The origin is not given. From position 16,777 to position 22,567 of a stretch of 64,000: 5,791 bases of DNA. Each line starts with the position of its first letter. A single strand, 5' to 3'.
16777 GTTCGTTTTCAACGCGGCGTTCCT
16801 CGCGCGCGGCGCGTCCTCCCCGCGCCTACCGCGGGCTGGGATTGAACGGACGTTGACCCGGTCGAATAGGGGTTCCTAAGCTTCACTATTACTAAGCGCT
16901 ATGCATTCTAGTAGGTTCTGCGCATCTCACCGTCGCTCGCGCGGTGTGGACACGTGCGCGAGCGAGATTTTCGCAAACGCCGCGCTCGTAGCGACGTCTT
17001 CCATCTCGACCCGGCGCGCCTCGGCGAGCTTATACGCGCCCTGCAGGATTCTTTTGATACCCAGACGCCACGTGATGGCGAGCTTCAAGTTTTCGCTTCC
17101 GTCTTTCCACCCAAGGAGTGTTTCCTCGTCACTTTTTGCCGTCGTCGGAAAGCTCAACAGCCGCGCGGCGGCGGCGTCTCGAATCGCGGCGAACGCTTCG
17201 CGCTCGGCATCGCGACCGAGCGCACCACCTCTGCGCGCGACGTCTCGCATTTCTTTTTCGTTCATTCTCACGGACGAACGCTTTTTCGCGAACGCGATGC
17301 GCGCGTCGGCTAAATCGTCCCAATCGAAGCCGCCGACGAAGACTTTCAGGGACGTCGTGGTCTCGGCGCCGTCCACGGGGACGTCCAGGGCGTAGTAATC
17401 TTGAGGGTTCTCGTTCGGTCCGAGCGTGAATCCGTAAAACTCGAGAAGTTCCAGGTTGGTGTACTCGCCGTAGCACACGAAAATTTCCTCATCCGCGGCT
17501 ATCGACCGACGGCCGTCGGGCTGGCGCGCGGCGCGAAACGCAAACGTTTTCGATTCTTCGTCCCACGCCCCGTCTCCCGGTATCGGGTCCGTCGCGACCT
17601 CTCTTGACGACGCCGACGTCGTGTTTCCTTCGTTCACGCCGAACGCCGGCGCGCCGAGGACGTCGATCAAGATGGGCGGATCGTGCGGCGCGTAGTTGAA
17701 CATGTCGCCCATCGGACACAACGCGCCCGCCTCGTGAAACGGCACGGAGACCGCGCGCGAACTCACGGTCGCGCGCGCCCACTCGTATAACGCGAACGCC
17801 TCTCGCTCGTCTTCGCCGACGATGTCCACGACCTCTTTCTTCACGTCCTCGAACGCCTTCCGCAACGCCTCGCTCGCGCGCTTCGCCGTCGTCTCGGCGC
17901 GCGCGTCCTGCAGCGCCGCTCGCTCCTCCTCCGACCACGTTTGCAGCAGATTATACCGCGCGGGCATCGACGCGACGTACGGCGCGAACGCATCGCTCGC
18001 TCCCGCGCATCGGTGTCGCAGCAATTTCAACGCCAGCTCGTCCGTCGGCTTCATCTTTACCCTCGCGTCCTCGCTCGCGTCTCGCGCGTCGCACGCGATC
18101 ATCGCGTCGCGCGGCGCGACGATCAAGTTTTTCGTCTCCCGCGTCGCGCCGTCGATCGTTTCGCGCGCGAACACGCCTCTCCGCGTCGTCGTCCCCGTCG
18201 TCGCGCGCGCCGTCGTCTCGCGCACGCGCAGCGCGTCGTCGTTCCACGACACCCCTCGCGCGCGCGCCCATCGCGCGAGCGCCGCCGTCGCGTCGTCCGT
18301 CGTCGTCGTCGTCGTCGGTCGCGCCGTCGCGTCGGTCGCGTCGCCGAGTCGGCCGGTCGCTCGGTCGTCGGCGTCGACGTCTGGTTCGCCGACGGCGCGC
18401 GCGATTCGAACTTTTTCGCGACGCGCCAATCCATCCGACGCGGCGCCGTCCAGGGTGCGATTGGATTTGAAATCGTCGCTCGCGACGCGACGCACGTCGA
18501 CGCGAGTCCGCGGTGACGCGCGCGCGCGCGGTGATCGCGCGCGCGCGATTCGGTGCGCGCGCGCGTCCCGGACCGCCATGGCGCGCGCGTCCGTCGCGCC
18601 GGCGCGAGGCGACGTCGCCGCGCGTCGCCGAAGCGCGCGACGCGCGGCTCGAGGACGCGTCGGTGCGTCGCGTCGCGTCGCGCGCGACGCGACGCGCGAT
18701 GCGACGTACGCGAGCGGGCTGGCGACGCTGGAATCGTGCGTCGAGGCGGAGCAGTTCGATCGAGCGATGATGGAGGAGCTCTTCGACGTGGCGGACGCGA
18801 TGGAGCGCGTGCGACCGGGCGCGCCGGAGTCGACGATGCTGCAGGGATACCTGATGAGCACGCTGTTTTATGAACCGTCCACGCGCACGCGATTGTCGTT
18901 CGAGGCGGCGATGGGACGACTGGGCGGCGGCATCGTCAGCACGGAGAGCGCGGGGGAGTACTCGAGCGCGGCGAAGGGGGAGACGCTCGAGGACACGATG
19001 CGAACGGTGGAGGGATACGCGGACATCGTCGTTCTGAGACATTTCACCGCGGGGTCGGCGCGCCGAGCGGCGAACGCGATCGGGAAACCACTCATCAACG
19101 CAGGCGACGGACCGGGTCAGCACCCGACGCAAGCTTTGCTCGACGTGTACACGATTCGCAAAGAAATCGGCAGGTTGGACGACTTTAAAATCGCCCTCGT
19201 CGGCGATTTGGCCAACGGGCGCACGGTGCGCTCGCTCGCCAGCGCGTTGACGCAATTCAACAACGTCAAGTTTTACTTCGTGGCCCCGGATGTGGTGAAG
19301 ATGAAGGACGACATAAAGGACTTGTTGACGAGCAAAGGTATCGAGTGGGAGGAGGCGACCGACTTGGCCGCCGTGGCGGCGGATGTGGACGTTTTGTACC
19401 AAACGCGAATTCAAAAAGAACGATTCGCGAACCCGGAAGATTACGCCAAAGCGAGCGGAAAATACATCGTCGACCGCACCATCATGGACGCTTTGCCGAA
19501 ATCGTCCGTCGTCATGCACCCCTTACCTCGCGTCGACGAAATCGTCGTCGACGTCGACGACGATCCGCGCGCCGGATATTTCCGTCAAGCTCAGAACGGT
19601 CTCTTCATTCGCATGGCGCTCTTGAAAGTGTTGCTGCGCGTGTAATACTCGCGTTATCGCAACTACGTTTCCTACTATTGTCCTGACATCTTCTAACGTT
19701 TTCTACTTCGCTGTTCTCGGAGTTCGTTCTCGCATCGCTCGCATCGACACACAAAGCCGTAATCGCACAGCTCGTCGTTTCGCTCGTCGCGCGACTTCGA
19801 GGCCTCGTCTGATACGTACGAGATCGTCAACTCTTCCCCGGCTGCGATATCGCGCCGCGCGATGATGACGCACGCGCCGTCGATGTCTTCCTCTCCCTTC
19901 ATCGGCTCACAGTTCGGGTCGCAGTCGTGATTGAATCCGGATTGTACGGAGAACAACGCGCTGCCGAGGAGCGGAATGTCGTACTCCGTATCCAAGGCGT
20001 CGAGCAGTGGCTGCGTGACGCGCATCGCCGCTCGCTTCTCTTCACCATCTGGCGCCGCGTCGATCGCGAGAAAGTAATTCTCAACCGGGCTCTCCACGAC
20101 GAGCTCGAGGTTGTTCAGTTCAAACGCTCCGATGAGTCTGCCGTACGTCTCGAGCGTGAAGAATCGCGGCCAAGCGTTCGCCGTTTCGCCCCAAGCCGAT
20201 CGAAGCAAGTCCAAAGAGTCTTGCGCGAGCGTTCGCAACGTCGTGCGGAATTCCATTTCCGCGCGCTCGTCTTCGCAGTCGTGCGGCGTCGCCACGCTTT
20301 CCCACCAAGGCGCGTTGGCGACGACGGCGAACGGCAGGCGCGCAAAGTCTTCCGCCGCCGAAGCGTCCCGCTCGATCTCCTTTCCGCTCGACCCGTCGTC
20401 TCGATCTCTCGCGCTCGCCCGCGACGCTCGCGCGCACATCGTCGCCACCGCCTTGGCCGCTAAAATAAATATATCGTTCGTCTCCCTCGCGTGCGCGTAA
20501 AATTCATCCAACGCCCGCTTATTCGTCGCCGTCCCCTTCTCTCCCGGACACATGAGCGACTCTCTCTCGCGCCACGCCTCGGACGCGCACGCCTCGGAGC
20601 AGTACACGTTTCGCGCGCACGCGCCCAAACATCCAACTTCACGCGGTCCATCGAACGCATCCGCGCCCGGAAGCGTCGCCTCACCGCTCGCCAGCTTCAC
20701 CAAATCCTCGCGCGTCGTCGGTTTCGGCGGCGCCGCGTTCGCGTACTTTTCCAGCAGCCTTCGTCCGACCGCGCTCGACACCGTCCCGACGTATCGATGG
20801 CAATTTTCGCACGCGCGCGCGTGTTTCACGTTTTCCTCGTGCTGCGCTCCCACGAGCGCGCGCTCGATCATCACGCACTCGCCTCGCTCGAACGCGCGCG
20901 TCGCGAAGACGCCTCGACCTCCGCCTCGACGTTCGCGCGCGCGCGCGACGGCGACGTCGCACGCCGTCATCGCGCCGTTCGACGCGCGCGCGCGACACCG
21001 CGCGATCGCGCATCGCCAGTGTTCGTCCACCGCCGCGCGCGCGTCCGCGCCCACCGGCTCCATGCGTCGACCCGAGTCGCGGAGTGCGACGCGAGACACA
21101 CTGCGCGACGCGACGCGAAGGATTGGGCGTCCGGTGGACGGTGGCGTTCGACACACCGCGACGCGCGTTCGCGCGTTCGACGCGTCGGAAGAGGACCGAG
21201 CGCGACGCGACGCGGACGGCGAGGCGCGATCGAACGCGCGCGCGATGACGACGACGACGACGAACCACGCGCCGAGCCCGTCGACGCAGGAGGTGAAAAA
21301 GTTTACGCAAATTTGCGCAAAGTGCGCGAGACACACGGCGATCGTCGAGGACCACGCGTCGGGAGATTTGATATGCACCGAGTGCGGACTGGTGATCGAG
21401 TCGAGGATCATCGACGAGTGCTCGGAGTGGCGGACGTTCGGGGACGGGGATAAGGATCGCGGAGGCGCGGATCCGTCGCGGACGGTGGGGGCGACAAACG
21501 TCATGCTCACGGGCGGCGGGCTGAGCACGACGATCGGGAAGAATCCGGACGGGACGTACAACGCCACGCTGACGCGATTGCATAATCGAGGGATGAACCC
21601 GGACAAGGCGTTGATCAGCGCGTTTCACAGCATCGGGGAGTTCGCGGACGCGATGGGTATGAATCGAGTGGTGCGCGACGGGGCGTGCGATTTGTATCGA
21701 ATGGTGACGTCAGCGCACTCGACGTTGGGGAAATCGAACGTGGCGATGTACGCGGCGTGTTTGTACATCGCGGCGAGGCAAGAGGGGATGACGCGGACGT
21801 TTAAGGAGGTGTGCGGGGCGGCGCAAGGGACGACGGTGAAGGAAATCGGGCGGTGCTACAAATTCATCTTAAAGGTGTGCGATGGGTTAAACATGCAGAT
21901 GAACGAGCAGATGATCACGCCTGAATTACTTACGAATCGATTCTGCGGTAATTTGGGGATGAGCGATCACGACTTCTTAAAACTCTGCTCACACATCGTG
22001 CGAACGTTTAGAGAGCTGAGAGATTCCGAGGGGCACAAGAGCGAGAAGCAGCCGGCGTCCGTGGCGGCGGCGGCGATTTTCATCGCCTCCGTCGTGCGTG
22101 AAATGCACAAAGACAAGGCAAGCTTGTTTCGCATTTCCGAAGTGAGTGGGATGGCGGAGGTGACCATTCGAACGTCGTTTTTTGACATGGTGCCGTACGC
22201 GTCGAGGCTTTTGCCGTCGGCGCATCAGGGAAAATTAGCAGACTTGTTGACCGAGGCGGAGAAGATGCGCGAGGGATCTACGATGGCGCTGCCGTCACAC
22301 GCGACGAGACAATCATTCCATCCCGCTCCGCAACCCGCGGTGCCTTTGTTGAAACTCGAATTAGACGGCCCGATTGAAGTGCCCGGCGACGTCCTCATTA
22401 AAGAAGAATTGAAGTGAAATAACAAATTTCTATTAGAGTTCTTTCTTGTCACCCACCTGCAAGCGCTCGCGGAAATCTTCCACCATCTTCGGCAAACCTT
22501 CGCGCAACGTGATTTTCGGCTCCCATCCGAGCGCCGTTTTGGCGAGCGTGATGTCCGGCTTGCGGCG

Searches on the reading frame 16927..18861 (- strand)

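Call 5: search_protein_families(library=pfam, proteins=[window:16927-18861:-], max_evalue=0.01)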
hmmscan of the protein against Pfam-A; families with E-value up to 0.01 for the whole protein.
window:16927-18861:- (644 aa): 1 family
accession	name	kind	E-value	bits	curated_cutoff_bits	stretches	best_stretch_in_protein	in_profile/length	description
PF09273.16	Rubis-subs-bind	-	5.7e-07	30.7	21.6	1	533-606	49-128/128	Rubisco LSMT substrate-binding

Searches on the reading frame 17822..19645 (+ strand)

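Call 26: search_protein_families(library=pfam, proteins=[window:17822-19645:+], max_evalue=0.1)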
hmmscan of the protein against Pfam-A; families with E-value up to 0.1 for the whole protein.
window:17822-19645:+ (607 aa): 2 families
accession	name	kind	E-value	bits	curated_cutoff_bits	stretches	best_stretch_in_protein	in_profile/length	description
PF02729.26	OTCace_N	-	3.7e-40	137.9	29.9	1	307-446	4-147/148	Aspartate/ornithine carbamoyltransferase, carbamoyl-P binding domain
PF00185.30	OTCace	-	3.6e-32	112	29.4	1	454-603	2-156/157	Aspartate/ornithine carbamoyltransferase, Asp/Orn binding domain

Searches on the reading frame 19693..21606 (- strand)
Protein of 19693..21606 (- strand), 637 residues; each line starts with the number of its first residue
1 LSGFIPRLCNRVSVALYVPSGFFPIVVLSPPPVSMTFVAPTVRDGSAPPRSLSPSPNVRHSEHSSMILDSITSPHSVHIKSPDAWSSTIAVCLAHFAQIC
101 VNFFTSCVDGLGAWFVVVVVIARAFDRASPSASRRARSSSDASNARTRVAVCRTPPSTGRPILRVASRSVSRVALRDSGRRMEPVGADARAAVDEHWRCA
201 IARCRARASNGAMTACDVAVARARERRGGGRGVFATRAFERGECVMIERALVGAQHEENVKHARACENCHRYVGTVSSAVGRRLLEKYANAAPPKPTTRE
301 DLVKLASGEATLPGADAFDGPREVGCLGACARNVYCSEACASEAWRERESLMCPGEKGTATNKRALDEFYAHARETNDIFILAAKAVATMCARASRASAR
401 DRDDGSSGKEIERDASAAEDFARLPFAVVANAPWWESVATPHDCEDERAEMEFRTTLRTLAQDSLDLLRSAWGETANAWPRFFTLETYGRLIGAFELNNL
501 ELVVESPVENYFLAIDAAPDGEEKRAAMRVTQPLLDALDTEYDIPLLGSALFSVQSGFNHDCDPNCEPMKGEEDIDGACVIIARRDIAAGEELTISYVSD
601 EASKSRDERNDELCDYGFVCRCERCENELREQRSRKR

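Call 5: search_protein_families(library=pfam, proteins=[window:19693-21606:-], max_evalue=0.01)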
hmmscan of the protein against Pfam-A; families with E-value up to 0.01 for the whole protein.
window:19693-21606:- (637 aa): 1 family
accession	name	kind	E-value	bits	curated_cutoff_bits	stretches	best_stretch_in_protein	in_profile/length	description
PF00856.33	SET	-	3.4e-14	53.6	22.4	1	230-597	1-104/105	SET domain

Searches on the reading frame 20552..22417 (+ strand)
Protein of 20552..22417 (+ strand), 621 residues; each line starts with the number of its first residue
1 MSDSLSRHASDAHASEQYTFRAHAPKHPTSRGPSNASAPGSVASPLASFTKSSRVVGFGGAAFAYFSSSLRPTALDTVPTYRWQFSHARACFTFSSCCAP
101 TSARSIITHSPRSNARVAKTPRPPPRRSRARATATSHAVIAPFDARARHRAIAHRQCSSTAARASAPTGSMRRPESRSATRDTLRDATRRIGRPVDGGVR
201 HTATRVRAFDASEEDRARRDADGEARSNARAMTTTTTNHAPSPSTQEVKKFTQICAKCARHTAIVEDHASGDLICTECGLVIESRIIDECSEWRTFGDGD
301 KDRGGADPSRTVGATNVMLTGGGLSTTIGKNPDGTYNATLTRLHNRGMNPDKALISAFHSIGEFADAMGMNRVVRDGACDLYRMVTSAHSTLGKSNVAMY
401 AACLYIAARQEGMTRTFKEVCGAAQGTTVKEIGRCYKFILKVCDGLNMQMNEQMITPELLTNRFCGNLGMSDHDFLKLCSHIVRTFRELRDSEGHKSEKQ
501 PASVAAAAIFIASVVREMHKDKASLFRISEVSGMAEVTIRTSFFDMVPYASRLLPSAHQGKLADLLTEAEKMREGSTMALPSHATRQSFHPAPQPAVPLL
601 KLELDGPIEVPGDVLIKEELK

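Call 26: search_protein_families(library=pfam, proteins=[window:20552-22417:+], max_evalue=0.1)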
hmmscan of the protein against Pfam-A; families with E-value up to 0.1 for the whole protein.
window:20552-22417:+ (621 aa): 2 families
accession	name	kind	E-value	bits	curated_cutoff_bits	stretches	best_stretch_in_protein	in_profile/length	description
PF00382.24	TFIIB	-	1.8e-26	92.4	23.6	2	351-440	2-90/92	Transcription factor TFIIB repeat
PF08271.17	Zn_Ribbon_TF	-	8.2e-14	51.3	29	1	254-296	2-43/43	TFIIB zinc-binding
